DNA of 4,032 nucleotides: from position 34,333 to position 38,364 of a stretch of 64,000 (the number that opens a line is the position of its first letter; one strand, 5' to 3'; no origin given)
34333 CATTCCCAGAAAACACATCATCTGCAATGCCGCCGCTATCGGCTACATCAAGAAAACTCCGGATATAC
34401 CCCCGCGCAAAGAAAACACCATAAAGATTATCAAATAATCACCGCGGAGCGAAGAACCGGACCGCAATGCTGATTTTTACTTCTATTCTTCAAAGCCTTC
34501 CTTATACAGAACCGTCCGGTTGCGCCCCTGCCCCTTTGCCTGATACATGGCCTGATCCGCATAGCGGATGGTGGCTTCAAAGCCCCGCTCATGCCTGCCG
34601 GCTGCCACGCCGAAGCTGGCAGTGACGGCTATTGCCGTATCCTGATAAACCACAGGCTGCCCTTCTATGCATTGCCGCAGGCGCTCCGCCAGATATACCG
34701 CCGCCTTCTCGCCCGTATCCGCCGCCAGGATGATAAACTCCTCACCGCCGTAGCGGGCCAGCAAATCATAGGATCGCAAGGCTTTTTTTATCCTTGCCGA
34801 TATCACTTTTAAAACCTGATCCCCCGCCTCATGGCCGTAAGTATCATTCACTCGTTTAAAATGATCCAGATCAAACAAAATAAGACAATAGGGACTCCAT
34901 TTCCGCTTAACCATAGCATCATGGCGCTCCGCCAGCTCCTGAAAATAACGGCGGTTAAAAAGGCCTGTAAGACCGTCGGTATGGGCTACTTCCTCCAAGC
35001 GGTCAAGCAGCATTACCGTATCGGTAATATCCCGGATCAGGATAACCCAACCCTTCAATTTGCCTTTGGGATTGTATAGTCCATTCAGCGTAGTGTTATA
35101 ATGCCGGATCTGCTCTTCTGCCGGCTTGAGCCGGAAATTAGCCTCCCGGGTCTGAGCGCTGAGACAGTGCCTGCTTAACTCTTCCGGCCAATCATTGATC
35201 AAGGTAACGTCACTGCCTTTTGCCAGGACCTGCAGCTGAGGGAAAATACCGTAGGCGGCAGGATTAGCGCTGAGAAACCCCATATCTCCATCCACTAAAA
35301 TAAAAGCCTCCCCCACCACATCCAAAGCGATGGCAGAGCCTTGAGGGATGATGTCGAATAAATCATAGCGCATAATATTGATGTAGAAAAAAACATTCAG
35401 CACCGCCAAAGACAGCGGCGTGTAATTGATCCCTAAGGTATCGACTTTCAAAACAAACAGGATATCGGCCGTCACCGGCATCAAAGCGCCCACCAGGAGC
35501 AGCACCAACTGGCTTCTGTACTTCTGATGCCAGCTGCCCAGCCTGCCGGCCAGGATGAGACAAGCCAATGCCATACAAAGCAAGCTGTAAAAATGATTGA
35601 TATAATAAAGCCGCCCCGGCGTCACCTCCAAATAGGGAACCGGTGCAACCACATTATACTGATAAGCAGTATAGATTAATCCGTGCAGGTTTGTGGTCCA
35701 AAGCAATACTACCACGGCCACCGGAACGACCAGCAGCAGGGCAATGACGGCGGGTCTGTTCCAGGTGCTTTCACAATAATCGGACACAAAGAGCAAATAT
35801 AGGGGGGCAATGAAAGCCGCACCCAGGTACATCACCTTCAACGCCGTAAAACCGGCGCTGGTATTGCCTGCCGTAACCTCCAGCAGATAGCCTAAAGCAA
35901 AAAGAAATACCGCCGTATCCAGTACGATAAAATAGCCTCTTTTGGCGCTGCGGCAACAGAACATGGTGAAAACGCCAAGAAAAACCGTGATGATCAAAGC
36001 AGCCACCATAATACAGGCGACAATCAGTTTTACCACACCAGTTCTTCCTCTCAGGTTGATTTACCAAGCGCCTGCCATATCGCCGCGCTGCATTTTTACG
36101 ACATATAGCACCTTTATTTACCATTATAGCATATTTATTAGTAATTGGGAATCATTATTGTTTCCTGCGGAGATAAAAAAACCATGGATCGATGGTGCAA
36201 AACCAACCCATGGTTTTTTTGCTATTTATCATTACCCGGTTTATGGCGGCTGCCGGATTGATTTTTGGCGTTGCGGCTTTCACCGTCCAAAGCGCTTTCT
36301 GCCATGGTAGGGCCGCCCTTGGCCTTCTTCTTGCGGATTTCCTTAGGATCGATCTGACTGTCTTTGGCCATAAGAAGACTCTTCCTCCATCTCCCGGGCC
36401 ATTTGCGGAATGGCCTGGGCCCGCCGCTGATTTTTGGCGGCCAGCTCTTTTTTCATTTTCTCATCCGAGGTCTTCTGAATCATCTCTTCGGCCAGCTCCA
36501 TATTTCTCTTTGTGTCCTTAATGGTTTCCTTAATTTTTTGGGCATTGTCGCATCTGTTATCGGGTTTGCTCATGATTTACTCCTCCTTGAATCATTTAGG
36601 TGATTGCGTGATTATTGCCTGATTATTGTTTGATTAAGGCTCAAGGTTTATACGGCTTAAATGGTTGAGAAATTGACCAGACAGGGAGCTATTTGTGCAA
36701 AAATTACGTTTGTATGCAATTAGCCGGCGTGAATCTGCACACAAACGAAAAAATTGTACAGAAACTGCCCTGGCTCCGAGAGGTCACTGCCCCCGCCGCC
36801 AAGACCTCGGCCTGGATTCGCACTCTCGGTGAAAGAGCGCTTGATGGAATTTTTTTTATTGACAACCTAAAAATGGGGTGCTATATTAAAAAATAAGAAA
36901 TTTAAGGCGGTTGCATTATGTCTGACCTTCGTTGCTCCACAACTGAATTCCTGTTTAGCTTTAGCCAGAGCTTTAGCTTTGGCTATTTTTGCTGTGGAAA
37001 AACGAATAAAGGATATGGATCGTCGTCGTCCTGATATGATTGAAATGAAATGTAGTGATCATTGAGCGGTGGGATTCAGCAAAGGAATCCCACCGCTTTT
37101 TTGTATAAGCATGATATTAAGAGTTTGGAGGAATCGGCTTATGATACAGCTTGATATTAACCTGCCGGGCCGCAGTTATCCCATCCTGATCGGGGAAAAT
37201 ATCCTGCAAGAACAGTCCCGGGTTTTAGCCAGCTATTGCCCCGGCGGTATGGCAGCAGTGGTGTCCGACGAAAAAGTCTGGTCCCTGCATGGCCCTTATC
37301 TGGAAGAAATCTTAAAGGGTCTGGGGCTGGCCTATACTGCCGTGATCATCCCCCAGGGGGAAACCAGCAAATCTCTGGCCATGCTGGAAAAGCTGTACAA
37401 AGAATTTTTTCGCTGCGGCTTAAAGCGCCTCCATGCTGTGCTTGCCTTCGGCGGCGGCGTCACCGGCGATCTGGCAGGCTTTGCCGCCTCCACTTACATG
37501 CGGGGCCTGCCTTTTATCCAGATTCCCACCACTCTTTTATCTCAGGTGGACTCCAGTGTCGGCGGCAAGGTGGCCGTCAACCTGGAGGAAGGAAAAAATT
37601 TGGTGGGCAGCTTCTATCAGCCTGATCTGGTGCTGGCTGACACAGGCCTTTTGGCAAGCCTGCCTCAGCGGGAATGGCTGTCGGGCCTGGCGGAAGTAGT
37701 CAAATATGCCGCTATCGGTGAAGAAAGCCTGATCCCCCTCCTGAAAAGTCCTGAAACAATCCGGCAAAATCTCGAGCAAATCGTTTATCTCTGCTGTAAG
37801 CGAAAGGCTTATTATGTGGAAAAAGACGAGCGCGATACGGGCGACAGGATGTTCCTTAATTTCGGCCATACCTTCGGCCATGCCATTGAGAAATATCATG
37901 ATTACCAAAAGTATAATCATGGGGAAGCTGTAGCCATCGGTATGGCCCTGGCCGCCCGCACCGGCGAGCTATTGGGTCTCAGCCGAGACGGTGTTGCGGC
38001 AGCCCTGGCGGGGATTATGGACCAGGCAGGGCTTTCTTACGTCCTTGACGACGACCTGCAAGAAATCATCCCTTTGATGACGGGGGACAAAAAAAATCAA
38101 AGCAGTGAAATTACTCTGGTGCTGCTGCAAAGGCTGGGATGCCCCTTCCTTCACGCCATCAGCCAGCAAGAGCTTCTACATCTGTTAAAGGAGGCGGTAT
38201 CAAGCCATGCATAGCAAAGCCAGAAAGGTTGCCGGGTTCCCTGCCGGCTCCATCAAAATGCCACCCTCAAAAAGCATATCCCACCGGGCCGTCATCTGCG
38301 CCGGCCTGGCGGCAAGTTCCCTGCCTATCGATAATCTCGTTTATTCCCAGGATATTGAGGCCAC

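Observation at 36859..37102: Candidate ribosome-mediated transcription attenuator with a Phe/Tyr-rich leader peptide controlling an eight-gene aro-pheA operon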

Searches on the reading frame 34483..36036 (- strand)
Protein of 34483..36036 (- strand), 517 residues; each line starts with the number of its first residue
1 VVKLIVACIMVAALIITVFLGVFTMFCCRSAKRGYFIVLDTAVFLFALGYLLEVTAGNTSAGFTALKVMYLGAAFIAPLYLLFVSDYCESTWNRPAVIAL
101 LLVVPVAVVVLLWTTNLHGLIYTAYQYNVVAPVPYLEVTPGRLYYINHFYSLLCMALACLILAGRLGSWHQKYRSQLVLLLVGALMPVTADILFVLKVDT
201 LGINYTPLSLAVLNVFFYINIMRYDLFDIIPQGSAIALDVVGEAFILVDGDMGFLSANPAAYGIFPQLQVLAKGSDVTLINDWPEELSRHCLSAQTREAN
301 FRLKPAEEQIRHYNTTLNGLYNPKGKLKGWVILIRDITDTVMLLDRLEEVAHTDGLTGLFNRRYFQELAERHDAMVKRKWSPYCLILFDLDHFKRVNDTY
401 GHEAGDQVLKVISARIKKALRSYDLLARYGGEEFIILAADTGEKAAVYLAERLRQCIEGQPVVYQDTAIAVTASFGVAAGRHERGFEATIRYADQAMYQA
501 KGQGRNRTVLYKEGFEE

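Call 8: search_protein_families(library=pfam, proteins=[window:34483-36036:-])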
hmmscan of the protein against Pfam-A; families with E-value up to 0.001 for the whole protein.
window:34483-36036:- (517 aa): 3 families
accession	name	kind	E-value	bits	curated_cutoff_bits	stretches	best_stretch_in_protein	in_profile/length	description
PF00990.26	GGDEF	-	2.4e-45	154.6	23.8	1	351-507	1-161/161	Diguanylate cyclase, GGDEF domain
PF16927.11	HisKA_7TM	-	4.4e-45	154.7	28.6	1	10-231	2-224/224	N-terminal 7TM region of histidine kinase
PF08448.16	PAS_4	-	0.00021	21.9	23.1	0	239-340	2-108/110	PAS fold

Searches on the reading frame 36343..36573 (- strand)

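Call 8: search_protein_families(library=pfam, proteins=[window:36343-36573:-])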
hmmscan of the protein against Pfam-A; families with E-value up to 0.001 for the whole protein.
window:36343-36573:- (76 aa): 1 family
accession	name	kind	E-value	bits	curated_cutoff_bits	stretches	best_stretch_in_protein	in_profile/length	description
PF19824.4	Tlp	-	1.1e-18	67.7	25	1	3-67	2-66/70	Small, acid-soluble spore protein Tlp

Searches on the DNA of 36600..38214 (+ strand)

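Call 4: search_rna_families(source=window, start=36600, end=37300, threshold=evalue, max_evalue=10, show_alignments=5)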
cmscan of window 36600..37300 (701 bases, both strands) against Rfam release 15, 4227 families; matches with E-value up to 10: 12.
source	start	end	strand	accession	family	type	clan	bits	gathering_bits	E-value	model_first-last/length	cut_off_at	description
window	37000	37102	+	RF02241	Xoo2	Gene; sRNA;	-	25.6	45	0.0099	1-78/78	no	Xanthomonadaceae sRNA Xoo2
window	37025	37110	+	RF02366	Yfr19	Gene; sRNA;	-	23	70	0.62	1-82/82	no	Cyanobacterial functional RNA 19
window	36908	36990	+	RF00033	MicF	Gene; antisense;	-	21.9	79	1.2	1-94/94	no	MicF RNA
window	36935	36994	-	RF02068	STnc480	Gene; sRNA;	-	21.3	72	1.7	1-72/72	no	Enterobacterial sRNA STnc480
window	36683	36772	-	RF00684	mir-122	Gene; miRNA;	-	20.3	70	0.16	1-73/73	no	mir-122 microRNA precursor family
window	37066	37142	-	RF01676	P31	Gene; sRNA;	-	20.1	40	0.31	1-82/82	no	Pseudomonas sRNA P31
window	36893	36991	+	RF01808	MicX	Gene; sRNA;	-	18.9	75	0.099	1-194/194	no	MicX Vibrio cholerae sRNA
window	36932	36991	+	RF02651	SorY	Gene; sRNA;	-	18.5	111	0.33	1-83/83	no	Singlet oxygen resistance RNA Y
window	36856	36892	-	RF01366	CRISPR-DR53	Gene; CRISPR;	-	17.7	45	2.1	1-37/37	no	CRISPR RNA direct repeat element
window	36990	37068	+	RF01425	snoR121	Gene; snRNA; snoRNA; CD-box;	-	16.1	50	4.2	1-88/88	no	small nucleolar RNA snoR121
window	36703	36751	-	RF03246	MIR1515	Gene; miRNA;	-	15.9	140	2.8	1-137/137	no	MIR1515 microRNA precursor family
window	36683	36770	-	RF03879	mir-2831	Gene; miRNA;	-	14.8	90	9.1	1-75/75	no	mir-2831 microRNA precursor family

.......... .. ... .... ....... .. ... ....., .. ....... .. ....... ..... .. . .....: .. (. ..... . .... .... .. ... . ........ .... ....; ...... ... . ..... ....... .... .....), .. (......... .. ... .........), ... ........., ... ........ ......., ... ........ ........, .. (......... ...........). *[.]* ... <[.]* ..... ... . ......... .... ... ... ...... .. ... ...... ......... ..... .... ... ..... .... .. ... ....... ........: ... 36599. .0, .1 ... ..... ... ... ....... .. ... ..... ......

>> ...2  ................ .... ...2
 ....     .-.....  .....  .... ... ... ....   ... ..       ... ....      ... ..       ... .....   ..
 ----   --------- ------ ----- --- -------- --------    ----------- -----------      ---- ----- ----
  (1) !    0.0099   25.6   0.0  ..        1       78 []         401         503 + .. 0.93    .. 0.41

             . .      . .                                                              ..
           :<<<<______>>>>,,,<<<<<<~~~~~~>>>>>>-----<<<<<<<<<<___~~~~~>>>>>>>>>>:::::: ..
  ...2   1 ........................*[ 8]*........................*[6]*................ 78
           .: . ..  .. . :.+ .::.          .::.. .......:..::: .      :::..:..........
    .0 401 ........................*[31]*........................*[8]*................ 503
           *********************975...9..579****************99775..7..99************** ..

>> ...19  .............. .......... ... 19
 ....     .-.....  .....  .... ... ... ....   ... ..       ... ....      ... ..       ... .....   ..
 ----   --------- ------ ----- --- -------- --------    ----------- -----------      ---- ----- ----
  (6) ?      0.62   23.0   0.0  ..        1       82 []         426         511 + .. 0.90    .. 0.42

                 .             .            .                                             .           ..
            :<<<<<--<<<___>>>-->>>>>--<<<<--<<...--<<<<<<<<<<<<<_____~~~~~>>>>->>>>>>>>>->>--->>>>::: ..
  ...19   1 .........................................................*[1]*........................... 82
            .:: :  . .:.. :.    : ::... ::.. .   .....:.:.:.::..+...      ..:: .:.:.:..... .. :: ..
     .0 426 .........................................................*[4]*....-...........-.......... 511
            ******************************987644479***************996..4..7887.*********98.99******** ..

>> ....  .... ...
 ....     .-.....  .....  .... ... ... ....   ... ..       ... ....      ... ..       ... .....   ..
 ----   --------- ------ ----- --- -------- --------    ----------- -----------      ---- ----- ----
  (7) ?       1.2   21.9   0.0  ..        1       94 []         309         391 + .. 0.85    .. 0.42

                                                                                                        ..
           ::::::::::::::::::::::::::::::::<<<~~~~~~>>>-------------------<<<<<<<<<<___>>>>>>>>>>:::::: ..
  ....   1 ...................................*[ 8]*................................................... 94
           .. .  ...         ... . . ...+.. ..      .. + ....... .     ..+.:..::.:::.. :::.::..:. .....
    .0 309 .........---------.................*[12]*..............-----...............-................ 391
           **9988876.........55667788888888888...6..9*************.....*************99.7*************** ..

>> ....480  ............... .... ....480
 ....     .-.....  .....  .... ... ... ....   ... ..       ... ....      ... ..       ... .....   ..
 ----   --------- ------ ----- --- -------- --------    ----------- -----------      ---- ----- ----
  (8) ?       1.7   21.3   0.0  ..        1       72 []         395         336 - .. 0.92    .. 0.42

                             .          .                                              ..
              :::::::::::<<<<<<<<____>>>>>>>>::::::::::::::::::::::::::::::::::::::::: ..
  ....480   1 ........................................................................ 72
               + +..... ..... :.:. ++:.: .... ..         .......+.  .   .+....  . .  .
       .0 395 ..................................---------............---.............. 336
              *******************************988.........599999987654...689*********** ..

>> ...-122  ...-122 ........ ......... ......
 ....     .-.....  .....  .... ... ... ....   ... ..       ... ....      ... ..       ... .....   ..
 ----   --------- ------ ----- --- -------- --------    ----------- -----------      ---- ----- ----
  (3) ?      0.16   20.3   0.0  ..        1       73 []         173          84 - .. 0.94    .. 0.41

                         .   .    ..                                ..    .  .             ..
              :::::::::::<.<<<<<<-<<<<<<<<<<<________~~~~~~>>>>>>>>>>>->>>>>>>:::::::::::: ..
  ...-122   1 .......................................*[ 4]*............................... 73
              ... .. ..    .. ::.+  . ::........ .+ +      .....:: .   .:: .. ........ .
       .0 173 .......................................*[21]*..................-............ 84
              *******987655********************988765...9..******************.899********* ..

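Call 49: search_rna_families(sources=[L090, L092, L093, L094, L096, L097, L098, L099], threshold=evalue, max_evalue=1)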
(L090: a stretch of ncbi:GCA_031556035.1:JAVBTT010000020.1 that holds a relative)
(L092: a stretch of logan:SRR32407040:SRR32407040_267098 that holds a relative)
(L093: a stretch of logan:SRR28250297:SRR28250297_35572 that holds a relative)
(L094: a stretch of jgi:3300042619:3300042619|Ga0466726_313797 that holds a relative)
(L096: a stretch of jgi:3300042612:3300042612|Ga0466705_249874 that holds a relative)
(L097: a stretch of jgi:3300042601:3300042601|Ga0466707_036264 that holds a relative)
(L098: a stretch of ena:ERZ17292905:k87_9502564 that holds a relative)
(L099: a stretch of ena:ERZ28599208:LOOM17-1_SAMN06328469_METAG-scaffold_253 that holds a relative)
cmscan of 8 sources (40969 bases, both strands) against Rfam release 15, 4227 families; matches with E-value up to 1: 8.
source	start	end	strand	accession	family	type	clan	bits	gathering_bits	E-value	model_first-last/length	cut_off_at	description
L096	663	906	-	RF00230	T-box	Cis-reg; leader;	-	75.6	93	9.1e-15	1-219/219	no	T-box leader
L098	410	482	-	RF00005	tRNA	Gene; tRNA;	CL00001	62.3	29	2.7e-11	1-71/71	no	tRNA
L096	1301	1356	+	RF03623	mir-1252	Gene; miRNA;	-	34.2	70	0.034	1-65/65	no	mir-1252 microRNA precursor family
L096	1302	1355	+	RF00979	mir-553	Gene; miRNA;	-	29.3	82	0.1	1-62/62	no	mir-553 microRNA precursor family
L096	1302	1355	-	RF00979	mir-553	Gene; miRNA;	-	28.6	82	0.16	1-62/62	no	mir-553 microRNA precursor family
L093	2121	2180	+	RF02241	Xoo2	Gene; sRNA;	-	26.1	45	0.45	1-78/78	no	Xanthomonadaceae sRNA Xoo2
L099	6103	6193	+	RF00558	L20_leader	Cis-reg; leader;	-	24.8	58.7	0.93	1-127/127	no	Ribosomal protein L20 leader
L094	2105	2192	+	RF02089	CLRN1-AS1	Gene; lncRNA;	-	20.6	48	0.39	1-79/79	no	CLRN1 antisense RNA 1 conserved region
